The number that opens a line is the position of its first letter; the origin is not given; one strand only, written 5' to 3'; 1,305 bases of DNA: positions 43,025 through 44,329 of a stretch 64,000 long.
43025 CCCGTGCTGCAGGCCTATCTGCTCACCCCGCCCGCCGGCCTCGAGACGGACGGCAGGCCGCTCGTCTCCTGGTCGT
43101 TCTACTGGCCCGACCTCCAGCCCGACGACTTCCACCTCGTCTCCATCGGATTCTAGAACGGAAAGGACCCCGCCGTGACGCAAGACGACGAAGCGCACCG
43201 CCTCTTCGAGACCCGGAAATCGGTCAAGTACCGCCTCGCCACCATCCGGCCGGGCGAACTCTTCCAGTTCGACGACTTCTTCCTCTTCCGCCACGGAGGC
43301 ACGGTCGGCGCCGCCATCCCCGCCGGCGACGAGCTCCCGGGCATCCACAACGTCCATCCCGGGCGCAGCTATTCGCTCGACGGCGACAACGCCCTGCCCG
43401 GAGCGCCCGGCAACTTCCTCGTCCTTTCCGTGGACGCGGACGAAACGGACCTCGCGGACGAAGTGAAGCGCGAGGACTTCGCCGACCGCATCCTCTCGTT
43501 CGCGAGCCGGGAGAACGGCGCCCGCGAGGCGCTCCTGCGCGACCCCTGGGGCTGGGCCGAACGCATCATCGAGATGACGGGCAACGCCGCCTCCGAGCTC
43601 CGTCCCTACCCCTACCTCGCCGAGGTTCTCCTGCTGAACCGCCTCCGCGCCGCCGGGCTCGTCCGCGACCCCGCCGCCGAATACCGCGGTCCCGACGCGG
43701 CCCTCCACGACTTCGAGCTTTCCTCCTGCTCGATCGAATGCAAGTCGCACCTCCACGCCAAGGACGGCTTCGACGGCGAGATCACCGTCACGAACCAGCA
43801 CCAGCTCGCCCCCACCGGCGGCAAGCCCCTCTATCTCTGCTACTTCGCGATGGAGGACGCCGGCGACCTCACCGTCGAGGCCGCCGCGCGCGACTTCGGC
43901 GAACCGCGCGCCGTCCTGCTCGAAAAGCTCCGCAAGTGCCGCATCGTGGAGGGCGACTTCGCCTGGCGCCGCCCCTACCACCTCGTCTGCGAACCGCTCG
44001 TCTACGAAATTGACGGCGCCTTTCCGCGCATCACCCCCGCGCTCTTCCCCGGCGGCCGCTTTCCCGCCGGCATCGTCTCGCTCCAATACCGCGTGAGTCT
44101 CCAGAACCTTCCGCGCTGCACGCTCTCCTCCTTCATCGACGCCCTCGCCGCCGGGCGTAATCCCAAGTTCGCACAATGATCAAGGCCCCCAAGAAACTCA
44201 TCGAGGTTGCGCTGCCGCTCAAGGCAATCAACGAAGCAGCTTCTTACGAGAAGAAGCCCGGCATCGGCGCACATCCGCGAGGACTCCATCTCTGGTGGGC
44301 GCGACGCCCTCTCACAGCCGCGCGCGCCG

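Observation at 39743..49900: Candidate R-M-like defense operon: Z1 ATPase, PD-(D/E)xK-like protein, DUF1156 methyltransferase, DUF499 ATPase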

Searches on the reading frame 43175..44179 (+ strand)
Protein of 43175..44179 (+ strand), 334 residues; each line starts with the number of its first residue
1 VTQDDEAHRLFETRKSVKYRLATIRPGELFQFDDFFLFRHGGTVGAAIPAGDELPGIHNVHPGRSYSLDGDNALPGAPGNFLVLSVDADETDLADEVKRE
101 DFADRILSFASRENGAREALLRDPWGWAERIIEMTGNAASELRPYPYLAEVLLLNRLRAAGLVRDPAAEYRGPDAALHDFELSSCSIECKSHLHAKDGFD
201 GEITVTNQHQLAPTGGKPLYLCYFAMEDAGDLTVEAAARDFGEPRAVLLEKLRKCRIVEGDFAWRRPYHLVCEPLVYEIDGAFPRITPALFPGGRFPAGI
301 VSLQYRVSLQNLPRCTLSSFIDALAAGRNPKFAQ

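Call 7: search_protein_families(library=pfam, proteins=[window:43175-44179:+], max_evalue=0.01)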
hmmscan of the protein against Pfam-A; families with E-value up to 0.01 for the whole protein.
window:43175-44179:+ (334 aa): 1 family
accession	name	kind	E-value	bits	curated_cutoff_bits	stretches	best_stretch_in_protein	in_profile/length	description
PF14390.12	DUF4420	-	1.3e-12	48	27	1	149-309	142-305/306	Putative PD-(D/E)XK family member, (DUF4420)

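Call 8: search_protein_families(library=padloc, proteins=[window:43175-44179:+], max_evalue=0.01)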
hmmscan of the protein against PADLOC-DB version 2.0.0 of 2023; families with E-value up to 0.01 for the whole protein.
window:43175-44179:+ (334 aa): 1 family
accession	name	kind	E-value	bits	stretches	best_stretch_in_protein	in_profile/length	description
PDLC02206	MzaD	-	0.00013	19.6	1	147-311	154-319/342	-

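Call 42: search_solved_structures(query=window:43175-44179:+, max_evalue=1)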
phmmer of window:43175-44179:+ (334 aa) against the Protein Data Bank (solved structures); distinct sequences matched with E-value up to 1: 3.
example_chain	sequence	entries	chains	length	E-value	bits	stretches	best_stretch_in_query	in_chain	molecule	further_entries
8ayf_A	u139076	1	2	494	0.38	13.1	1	258-302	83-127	Sphingosine-1-phosphate lyase 1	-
4q6r_A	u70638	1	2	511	0.4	13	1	258-302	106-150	Sphingosine-1-phosphate lyase 1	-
3unf_H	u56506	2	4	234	0.79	12.1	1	36-106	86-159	Proteasome subunit beta type-10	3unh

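Call 47: find_homologous_proteins(query=window:43175-44179:+, max_evalue=0.001)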
Query window:43175-44179:+ (334 aa): 30 proteins with E <= 0.001 among 8000 candidates.
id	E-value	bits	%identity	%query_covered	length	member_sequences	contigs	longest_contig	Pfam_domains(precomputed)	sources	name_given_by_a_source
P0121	1.1e-226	770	100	100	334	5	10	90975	PF14390.13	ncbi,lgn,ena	-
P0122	3.3e-190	650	84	100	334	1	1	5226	PF14390.13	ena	-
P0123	8.9e-183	625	83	99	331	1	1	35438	PF14390.13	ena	-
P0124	1.4e-180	618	82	99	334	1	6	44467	PF14390.13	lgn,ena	-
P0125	2.5e-174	597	79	100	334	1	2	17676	PF14390.13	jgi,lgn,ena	-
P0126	3.4e-171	587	79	97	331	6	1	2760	PF14390.13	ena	-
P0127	1.3e-166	572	75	100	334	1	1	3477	PF14390.13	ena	-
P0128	1.6e-132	460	59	99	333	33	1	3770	PF14390.13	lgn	-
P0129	1.6e-130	453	59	100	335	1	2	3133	PF14390.13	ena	-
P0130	6.1e-129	448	59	100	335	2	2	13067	PF14390.13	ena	-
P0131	1.0e-126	441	58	98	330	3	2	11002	PF14390.13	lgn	-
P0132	8.1e-125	435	58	97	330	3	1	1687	PF14390.13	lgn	-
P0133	2.7e-124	433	56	99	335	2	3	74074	PF14390.13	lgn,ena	-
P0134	4.9e-124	432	57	100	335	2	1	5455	PF14390.13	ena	-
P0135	2.1e-120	420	54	99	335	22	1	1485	PF14390.13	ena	-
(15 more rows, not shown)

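Call 50: find_related_loci(query=A2, collection=metagenome_contigs, flank=10000)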
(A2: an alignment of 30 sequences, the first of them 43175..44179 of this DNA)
Query A2 (334 aa) in metagenome_contigs; peptide patterns used: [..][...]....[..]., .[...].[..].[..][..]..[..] (x = any residue, [..] = any of these).
208 stretches matched a pattern; 9 encode a relative of the query (tblastn E <= 1e-3); 9 distinct loci.
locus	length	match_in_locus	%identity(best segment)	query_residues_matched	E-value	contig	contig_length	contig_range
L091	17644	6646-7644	79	1-333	4e-177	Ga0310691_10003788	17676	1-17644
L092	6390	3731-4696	80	4-325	8e-178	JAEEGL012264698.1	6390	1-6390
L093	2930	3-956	57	17-333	5e-133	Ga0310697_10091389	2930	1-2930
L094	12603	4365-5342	56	9-333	3e-125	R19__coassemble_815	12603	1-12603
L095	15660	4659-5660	54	1-333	9e-125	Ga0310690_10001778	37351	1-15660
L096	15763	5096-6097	52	1-333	7e-122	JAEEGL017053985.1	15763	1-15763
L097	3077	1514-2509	55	3-333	2e-125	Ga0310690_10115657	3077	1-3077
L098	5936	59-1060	53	1-333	1e-113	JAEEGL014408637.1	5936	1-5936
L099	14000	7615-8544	47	27-332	8e-94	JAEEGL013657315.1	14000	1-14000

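Call 56: predict_structure(alignment_id=A2)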
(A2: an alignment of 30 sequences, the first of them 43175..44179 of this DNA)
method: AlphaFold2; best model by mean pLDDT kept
length: 334 residues; sequences in the alignment: 30
mean_pLDDT: 86.5   pTM: 0.74
mean pLDDT of the five models: 86.5, 84.5, 83.9, 82.2, 78.5
residues with pLDDT >= 90: 154; 70-90: 156; 50-70: 22; < 50: 2
segments of 3 or more residues with pLDDT < 50: none
pLDDT, mean of each block of 10 residues (from residue 1): 70 94 93 92 91 67 78 77 89 91 92 87 84 69 87 96 94 83 94 79 84 88 92 93 90 82 83 94 84 83 82 95 96 91
secondary structure, 60 per line:
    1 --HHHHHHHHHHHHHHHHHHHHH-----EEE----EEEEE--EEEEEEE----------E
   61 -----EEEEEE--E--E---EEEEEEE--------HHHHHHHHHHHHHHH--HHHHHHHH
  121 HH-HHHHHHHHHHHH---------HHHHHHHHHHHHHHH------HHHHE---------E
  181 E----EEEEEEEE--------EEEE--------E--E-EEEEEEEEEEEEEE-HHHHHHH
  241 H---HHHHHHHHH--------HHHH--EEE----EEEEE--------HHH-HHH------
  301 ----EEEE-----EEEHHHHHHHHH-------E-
elements in order: H3-23 E29-31 E36-40 E43-49 E66-71 E81-87 H96-110 H113-122 H124-135 H145-159 H166-169 E186-193 E202-205 E219-232 H234-241 H245-253 H262-265 E268-270 E275-279 E305-308 E314-316 H317-325

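Call 77: search_protein_families(library=ncbifam, proteins=[window:43175-44179:+], max_evalue=0.001)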
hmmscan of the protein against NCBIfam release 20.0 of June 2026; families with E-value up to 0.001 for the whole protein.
window:43175-44179:+ (334 aa): 1 family
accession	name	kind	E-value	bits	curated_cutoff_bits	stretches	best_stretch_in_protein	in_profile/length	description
NF041934.1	MzaD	equivalog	1.8e-06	27.4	420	1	153-312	151-311/326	MZA anti-phage system associated PD-(D/E)XK motif protein MzaD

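Call 80: search_protein_families(library=pfam, proteins=[L094:5389-6876:+], max_evalue=0.01)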
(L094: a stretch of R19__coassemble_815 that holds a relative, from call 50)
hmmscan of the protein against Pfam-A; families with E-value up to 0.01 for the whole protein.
L094:5389-6876:+ (495 aa): 4 families
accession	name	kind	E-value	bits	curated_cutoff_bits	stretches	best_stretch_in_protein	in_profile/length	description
PF04326.19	SLFN_AlbA_2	-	3.1e-22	79.7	25.3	1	11-125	1-113/118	Schlafen, AlbA_2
PF13749.12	HATPase_c_4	-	1.1e-17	64.3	26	1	303-381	2-82/89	Putative ATP-dependent DNA helicase recG C-terminal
PF08279.18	HTH_11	-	0.0053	17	25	0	439-480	4-48/55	HTH domain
PF13412.12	HTH_24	-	0.0065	16.5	21.9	0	438-479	6-47/48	Winged helix-turn-helix DNA-binding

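Call 84: find_related_loci(query=A2, collection=viral_contigs, flank=10000)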
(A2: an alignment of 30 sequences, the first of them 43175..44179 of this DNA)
Query A2 (334 aa) in viral_contigs; peptide patterns used: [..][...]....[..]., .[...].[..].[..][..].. (x = any residue, [..] = any of these).
4 stretches matched a pattern, but none encodes a relative of the query by tblastn (E <= 1e-3).

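Call 85: search_dna_similar(query=window:43175-44179:+, collection=plasmids, mode=protein, max_evalue=0.001, max_rows=15)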
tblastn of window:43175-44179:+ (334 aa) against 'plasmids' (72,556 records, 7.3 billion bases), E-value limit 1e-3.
Records with a match: 1; places in all: 1; records where one place covers at least 80% of the query: 0.
Best place of each record, by identity: <60% 1.
By first word of the organism name: Synechococcus 1.
By predicted mobility (MOB-suite, as given by PLSDB): non-mobilizable 1.
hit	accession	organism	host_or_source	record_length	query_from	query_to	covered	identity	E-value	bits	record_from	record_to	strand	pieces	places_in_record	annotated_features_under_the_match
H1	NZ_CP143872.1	Synechococcus elongatus IITB6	whole organism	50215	170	309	42%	25.3%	2e-5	54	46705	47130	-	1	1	PD-(D/E)XK motif protein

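Call 106: search_protein_representatives(protein=window:43175-44179:+)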
Query: 334 residues. Proteins with E-value up to 0.001 (for the whole library): 539; up to 1e-10: 97; up to 1e-30: 12. The best 150 are listed.
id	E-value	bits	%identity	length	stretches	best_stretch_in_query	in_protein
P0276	1.4e-87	310.5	46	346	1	7-333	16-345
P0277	1.3e-73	264.5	53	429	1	22-255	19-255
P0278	1.6e-72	261.0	42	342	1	14-332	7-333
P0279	1.7e-55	205.0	54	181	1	12-188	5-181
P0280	3.2e-54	200.8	40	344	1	56-332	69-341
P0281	3.3e-54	200.8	39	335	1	11-332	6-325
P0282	2.3e-43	165.1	36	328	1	33-324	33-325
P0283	3.8e-39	151.3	54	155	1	185-332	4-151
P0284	1.9e-37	145.6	37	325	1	31-321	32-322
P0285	4.3e-36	141.2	46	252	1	12-172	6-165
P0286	9.1e-35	136.9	42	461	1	119-326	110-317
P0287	1.1e-31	126.8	44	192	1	158-332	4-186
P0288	1.7e-29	119.5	36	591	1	117-329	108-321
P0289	2.6e-26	109.0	46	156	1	205-333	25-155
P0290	4.7e-25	104.9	31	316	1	40-323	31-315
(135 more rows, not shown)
